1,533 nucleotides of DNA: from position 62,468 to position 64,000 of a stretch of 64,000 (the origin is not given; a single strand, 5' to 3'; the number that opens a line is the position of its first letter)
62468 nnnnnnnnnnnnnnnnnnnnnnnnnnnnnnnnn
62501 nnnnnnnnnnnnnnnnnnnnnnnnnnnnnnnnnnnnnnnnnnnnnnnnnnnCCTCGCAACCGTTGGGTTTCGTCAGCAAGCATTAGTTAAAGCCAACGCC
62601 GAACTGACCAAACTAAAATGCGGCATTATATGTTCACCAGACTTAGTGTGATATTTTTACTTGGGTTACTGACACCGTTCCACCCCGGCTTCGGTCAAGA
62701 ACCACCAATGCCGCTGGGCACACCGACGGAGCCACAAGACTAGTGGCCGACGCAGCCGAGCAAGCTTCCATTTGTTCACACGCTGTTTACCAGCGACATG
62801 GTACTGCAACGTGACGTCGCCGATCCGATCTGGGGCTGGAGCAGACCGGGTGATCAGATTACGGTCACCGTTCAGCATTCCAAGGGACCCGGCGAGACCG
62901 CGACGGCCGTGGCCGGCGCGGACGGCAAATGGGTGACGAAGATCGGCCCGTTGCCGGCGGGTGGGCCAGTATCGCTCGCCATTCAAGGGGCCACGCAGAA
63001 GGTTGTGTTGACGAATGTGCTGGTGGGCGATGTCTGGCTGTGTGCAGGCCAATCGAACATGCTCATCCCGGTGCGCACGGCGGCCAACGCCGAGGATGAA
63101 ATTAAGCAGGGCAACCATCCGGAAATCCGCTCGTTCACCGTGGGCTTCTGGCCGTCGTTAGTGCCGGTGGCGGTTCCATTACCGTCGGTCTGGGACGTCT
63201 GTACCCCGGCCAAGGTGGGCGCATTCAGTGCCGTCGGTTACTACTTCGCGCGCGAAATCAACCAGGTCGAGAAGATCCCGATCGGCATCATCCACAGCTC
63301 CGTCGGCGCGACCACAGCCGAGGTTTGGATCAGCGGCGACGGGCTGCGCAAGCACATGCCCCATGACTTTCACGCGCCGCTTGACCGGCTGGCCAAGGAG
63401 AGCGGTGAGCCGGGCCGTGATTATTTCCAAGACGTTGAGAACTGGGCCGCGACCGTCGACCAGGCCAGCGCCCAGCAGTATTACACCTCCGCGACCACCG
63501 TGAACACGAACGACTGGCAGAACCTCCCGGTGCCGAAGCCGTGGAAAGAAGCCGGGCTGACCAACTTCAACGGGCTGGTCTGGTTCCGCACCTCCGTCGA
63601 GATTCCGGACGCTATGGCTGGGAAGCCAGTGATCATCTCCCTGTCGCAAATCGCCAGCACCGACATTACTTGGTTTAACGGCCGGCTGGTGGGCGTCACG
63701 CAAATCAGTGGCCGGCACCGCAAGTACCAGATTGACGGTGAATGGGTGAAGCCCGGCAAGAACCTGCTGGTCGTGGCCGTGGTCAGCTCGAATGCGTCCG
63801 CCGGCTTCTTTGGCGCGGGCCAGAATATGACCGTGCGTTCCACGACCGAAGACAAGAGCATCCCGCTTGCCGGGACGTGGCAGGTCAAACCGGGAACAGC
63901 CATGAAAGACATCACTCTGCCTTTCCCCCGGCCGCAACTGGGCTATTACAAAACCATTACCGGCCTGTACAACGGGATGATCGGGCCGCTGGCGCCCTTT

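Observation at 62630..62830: Second in-frame TAG: separates a signal-peptide-like leader from a SASA-family esterase domain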

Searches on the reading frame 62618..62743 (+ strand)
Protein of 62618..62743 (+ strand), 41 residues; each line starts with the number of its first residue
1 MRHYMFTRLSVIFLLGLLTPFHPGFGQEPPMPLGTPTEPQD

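Call 10: search_protein_families(library=pfam, proteins=[window:62630-62740:+], max_evalue=0.01)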
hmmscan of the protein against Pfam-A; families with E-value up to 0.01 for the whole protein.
window:62630-62740:+ (37 aa): 0 families

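Call 31: find_encoding_contigs(protein=window:62618-62743:+, flank=10000, max_places=10)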
Protein window:62618-62743:+ (41 aa): no gene with exactly this product is on record in the collection.
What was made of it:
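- Tried and rejected: An exact look-up of the 41-aa leader peptide found no record (call 31).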

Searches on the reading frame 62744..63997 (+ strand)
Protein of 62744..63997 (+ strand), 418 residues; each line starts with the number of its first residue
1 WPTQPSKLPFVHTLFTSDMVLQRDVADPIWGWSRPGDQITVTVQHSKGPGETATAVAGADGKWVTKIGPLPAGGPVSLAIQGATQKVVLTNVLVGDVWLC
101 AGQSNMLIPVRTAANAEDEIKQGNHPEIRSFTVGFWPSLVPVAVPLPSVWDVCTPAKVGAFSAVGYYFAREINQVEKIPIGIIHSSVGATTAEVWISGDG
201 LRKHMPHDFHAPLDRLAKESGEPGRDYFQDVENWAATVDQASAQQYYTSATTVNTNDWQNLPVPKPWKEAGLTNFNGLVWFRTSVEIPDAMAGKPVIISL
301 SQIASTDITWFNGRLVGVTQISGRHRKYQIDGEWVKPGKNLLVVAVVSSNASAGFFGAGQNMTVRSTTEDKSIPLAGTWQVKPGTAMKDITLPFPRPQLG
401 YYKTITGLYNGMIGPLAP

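Call 10: search_protein_families(library=pfam, proteins=[window:62744-63997:+], max_evalue=0.01)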
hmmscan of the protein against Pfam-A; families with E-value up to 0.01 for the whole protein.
window:62744-63997:+ (418 aa): 3 families
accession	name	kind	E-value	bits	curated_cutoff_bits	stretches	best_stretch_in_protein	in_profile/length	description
PF02837.24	Glyco_hydro_2_N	-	5.3e-08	33.4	28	1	258-349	46-136/169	Glycosyl hydrolases family 2, sugar binding domain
PF03629.24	SASA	-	3.6e-06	27.2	24.8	1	95-201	2-104/226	Carbohydrate esterase, sialic acid-specific acetylesterase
PF21467.3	BetaGal_gal-bd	-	2.9e-05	24.5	27.3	1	278-340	1-62/62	Beta-galactosidase, galactose-binding domain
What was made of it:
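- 62744..64000 (+): Rest of the CE20 carbohydrate esterase ('sialate O-acetylesterase' annotation), cut off by the window end. The full gene is about 702 codons. Call 10 (PF03629 at 27.2 bits against a 24.8 cut-off; PF02837).
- On CE20 / Pfam SASA (PF03629) carbohydrate esterase: PF02837 hit at 63515-63790 (call 10).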

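Call 14: find_related_loci(query=window:62744-63997:+, collection=genome_contigs, flank=10000)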
Query window:62744-63997:+ (418 aa) in genome_contigs; peptide patterns used: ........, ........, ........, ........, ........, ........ (x = any residue, [..] = any of these).
71 stretches matched a pattern; 5 encode a relative of the query (tblastn E <= 1e-3); 5 distinct loci.
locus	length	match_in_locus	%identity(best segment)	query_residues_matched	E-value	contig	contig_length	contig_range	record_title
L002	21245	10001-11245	72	1-418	0e+0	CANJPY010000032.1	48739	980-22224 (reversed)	MAG: Chthoniobacteraceae bacterium isolate RH-23may17-410 genome assembly, contig: RH-23may17-C4991, whole genome shotgu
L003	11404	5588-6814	61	1-418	2e-175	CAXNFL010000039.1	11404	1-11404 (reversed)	MAG: Kiritimatiellia bacterium isolate MiH-14oct19-170 genome assembly, contig: MiH-14oct19-C12012, whole genome shotgun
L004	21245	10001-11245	41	9-418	3e-89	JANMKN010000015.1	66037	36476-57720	MAG: Abditibacteriaceae bacterium isolate OTE_64_metabat_168 OTE_64_k141_2908456, whole genome shotgun sequence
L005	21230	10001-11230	38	9-418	6e-82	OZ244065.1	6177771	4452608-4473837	MAG: Capsulimonadaceae bacterium isolate b96f50d5-ec74-4825-8ec0-1eb044643813 genome assembly, chromosome: 1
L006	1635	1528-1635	92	1-36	2e-17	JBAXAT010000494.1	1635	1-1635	MAG: Verrucomicrobiota bacterium isolate ELA148 MAG148_494, whole genome shotgun sequence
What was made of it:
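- Tried and rejected: The genome_contigs scan with the esterase (call 14) did not return the source genome.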
